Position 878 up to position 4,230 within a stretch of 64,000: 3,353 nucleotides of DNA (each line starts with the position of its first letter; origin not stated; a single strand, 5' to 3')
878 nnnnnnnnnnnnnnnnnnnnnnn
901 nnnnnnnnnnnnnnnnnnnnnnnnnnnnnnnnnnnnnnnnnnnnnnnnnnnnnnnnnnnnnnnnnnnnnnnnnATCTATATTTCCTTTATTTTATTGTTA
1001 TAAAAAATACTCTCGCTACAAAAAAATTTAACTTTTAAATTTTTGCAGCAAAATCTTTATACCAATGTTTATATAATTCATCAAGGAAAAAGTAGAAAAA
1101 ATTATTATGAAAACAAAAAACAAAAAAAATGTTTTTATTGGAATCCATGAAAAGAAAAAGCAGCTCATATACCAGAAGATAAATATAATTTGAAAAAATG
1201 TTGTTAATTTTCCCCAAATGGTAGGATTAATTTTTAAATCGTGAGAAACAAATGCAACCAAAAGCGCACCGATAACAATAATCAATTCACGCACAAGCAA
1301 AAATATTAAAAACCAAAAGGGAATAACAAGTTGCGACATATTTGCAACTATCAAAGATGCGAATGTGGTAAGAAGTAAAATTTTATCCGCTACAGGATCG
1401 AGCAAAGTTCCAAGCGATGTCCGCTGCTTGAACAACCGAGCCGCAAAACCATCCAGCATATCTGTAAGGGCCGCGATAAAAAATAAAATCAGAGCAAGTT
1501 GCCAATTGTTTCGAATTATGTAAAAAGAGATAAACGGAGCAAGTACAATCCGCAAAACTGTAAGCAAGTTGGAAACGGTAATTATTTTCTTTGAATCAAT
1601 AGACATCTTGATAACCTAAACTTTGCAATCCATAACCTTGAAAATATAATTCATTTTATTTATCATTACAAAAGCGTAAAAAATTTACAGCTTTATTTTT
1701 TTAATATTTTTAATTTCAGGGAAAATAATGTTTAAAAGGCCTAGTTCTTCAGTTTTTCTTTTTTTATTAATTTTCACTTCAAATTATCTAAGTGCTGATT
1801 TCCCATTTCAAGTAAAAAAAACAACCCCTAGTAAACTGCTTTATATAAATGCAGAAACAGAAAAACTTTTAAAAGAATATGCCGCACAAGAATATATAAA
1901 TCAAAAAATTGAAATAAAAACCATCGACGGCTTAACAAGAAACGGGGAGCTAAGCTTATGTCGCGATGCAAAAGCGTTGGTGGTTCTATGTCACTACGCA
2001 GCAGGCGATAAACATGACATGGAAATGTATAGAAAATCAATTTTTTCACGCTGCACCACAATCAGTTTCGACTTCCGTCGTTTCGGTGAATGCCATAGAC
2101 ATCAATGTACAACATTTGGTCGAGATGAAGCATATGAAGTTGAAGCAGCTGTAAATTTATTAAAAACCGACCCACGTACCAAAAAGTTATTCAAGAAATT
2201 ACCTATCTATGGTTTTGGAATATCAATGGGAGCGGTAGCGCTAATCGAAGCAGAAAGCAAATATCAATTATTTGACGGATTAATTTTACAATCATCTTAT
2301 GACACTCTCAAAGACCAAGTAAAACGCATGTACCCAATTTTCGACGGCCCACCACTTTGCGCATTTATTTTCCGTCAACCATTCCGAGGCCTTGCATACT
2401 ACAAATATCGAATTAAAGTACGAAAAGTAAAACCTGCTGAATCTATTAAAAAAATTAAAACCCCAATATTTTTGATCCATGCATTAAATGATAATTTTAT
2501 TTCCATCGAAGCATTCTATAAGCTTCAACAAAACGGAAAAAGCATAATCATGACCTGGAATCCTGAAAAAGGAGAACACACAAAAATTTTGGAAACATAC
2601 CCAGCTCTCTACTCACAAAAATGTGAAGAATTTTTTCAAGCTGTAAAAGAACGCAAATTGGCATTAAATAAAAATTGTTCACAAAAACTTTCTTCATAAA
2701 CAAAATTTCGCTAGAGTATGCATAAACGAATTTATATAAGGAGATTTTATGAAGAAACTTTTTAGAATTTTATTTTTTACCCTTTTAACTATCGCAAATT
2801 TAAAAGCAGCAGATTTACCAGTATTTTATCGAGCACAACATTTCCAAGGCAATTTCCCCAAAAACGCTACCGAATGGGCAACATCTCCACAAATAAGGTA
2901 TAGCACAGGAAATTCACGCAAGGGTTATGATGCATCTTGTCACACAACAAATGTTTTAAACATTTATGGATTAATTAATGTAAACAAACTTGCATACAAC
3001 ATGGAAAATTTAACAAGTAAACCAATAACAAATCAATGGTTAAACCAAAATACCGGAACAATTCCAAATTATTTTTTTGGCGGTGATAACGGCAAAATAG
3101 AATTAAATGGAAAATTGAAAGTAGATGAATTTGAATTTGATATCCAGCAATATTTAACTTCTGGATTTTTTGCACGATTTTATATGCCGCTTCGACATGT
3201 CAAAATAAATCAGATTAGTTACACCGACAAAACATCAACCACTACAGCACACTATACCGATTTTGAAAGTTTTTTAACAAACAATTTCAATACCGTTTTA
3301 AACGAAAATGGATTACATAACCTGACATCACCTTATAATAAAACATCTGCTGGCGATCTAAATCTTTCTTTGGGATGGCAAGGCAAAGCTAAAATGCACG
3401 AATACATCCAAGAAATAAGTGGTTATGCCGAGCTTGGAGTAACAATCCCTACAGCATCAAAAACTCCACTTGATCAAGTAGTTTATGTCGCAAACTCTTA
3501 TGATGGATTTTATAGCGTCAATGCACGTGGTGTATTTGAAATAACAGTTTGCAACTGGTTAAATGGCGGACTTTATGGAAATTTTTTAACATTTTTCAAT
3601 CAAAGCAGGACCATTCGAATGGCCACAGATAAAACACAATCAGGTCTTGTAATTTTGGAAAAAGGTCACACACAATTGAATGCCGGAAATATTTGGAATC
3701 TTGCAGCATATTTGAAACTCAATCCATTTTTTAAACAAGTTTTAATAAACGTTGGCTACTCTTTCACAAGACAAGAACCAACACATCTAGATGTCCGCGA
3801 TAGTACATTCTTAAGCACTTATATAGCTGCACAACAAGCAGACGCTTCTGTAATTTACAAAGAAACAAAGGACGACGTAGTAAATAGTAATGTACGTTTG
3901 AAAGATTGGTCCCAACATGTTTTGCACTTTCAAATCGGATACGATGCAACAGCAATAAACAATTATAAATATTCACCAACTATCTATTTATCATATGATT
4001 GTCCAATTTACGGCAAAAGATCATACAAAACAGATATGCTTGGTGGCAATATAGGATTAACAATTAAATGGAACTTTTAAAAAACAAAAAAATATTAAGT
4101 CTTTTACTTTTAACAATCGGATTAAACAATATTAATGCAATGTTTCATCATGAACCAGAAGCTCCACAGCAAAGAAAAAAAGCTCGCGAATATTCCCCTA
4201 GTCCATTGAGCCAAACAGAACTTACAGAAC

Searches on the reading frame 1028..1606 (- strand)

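Call 43: search_protein_families(library=pfam, proteins=[window:1028-1606:-], max_evalue=0.01)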
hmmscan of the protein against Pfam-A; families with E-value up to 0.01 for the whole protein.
window:1028-1606:- (192 aa): 1 family
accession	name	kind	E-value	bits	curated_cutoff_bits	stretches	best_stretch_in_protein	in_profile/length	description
PF01066.26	CDP-OH_P_transf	-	1.7e-30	106.8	22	1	10-157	2-138/152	CDP-alcohol phosphatidyltransferase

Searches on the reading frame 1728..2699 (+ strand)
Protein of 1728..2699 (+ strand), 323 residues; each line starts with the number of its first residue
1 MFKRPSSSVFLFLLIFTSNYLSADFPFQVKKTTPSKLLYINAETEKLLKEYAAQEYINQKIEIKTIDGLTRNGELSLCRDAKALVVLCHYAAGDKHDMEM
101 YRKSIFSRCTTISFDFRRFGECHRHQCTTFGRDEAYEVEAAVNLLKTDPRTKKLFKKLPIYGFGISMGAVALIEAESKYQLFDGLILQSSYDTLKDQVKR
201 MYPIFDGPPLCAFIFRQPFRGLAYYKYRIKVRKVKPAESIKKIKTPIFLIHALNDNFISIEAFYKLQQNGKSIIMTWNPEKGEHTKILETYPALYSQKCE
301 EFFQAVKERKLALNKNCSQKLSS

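Call 42: search_protein_families(library=pfam, proteins=[window:1728-2699:+], max_evalue=0.01)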
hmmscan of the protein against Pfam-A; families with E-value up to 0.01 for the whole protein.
window:1728-2699:+ (323 aa): 1 family
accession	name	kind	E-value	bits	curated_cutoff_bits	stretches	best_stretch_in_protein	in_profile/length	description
PF12146.15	Hydrolase_4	-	6.2e-05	22.8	27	0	153-199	71-118/239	Serine aminopeptidase, S33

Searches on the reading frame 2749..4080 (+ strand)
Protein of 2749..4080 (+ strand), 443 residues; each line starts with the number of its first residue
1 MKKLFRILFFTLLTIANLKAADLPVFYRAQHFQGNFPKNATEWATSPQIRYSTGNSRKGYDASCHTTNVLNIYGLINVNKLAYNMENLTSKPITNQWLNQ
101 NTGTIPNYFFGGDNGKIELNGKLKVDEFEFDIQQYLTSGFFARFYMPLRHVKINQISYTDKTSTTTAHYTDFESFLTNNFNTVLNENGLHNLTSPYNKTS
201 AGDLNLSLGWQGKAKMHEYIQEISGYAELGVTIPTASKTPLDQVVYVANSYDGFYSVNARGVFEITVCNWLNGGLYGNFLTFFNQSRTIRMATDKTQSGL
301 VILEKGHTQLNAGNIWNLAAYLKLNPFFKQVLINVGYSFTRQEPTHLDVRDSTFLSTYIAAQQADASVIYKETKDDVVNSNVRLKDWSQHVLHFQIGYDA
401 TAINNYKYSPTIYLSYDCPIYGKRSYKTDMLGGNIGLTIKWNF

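Call 7: search_protein_families(library=pfam, proteins=[window:2749-4080:+], max_evalue=1)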
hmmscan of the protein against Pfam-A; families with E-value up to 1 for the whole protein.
window:2749-4080:+ (443 aa): 0 families

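Call 12: search_protein_families(library=ncbifam, proteins=[window:2749-4080:+], max_evalue=0.1)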
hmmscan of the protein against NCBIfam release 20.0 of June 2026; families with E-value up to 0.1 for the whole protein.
window:2749-4080:+ (443 aa): 1 family
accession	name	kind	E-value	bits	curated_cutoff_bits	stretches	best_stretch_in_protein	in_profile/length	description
NF040883.1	amid_act_ActS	equivalog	0.046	13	375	1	390-411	214-235/242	amidase activator ActS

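Call 58: find_homologous_proteins(query=window:2749-4080:+)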
Query window:2749-4080:+ (443 aa): 5 proteins with E <= 0.001 among 3074 candidates.
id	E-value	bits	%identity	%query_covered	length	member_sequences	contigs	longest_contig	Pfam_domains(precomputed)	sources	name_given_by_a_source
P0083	0.0e+0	1018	100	100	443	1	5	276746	-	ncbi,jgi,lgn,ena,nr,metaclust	ncbi:TPA: hypothetical protein DEO28_04020 [Candidatus Dependentiae bacterium]|nr:MAG: hypothetical 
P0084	1.1e-111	392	44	100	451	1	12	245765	-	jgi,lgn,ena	jgi:hypothetical protein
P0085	2.8e-72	262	33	98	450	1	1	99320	-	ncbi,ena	-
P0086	4.4e-59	219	29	96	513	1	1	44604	-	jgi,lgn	-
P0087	1.3e-17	82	25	98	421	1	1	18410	-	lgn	-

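Call 60: find_encoding_contigs(protein=P0084, flank=6000, max_places=1)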
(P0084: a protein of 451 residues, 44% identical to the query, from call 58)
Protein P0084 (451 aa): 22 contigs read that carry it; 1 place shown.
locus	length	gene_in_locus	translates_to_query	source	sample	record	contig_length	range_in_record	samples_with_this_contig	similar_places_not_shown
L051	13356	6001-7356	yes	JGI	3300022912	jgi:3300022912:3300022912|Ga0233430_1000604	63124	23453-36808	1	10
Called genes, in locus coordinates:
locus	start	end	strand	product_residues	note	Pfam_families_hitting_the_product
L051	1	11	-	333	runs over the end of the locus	-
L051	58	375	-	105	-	-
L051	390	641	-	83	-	-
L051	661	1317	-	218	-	PF01066:CDP-OH_P_transf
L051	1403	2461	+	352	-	PF12146:Hydrolase_4 (weak)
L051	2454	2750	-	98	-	-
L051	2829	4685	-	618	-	PF25175:Beta-prop_WDR5, PF23381:Beta-prop_IFT122_1st, PF23414:Beta-prop_EML_2 (weak), PF24796:WDR55, PF24814:WD40_Prp19 (weak), PF24817:WD40_WDHD1_1st, PF25172:Beta-prop_WDR3_2nd (weak), PF25174:Beta-prop_THOC3, +6 more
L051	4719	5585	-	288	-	PF00400:WD40 (faint), PF24817:WD40_WDHD1_1st, PF25175:Beta-prop_WDR5 (weak), PF25174:Beta-prop_THOC3, PF24796:WDR55 (weak), PF25173:Beta-prop_WDR3_1st (weak), PF25172:Beta-prop_WDR3_2nd, PF23381:Beta-prop_IFT122_1st, +3 more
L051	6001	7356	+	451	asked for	-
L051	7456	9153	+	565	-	PF03485:Arg_tRNA_synt_N, PF00750:tRNA-synt_1d, PF00133:tRNA-synt_1 (faint), PF01406:tRNA-synt_1e (faint), PF01921:tRNA-synt_1f (weak), PF05746:DALR_1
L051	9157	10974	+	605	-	PF00009:GTP_EFTU, PF00071:Ras (weak), PF03144:GTP_EFTU_D2, PF14492:EFG_III (faint), PF00679:EFG_C, PF06421:LepA_C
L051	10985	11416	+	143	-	PF00376:MerR, PF13411:MerR_1, PF13591:MerR_2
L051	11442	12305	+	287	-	PF01435:Peptidase_M48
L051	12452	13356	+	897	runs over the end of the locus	PF13431:TPR_17 (faint), PF17128:DUF5107, PF13181:TPR_8 (faint), PF00515:TPR_1 (faint), PF07719:TPR_2 (faint), PF13174:TPR_6 (faint), PF12895:ANAPC3 (weak), PF13414:TPR_11 (faint), +5 more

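Call 61: find_encoding_contigs(protein=P0085, flank=6000, max_places=1)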
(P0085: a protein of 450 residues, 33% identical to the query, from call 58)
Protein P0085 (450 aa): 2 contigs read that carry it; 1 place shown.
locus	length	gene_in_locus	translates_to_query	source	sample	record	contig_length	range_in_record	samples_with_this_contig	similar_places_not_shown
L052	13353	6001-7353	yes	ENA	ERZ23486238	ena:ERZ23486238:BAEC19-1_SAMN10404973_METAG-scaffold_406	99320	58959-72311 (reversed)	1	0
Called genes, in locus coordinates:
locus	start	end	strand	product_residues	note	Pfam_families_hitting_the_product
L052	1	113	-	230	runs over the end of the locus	-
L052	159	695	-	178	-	-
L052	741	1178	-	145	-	-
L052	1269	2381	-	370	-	PF02684:LpxB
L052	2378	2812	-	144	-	-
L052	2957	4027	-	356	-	-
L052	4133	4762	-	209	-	PF01066:CDP-OH_P_transf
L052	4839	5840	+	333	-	PF12146:Hydrolase_4 (weak)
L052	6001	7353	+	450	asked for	-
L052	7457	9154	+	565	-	PF03485:Arg_tRNA_synt_N, PF00133:tRNA-synt_1 (faint), PF00750:tRNA-synt_1d, PF01406:tRNA-synt_1e (faint), PF09334:tRNA-synt_1g (faint), PF01921:tRNA-synt_1f (weak), PF05746:DALR_1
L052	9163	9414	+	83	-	PF04023:FeoA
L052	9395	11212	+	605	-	PF00009:GTP_EFTU, PF03144:GTP_EFTU_D2 (weak), PF14492:EFG_III (faint), PF00679:EFG_C, PF06421:LepA_C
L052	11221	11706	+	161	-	PF00376:MerR, PF13411:MerR_1, PF13591:MerR_2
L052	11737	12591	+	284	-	PF01435:Peptidase_M48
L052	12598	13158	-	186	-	PF13599:Pentapeptide_4 (faint), PF00805:Pentapeptide (faint), PF13576:Pentapeptide_3 (faint)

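Call 62: find_encoding_contigs(protein=P0086, flank=6000, max_places=1)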
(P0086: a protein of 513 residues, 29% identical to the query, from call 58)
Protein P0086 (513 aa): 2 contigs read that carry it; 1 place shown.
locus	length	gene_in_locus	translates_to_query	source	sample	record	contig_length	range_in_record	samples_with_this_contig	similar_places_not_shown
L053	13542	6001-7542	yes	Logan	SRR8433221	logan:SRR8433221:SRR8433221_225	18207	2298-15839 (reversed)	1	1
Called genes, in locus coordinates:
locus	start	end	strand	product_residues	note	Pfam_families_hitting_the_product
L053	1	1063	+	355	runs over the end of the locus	PF01966:HD (weak)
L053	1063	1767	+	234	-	PF01066:CDP-OH_P_transf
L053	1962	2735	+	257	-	-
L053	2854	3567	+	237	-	-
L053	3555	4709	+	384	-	PF02684:LpxB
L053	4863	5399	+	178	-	PF00436:SSB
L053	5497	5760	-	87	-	-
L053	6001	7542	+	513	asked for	-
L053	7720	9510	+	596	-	PF03485:Arg_tRNA_synt_N, PF00133:tRNA-synt_1 (faint), PF00750:tRNA-synt_1d, PF01921:tRNA-synt_1f (faint), PF09334:tRNA-synt_1g (faint), PF01406:tRNA-synt_1e (faint), PF05746:DALR_1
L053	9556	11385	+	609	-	PF00009:GTP_EFTU, PF03144:GTP_EFTU_D2, PF14492:EFG_III (weak), PF00679:EFG_C, PF06421:LepA_C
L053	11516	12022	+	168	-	PF00376:MerR (weak), PF13411:MerR_1, PF13591:MerR_2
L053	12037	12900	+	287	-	PF01435:Peptidase_M48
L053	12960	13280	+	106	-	PF22600:MTPAP-like_central (weak), PF01909:NTP_transf_2, PF18765:Polbeta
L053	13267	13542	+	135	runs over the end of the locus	PF05168:HEPN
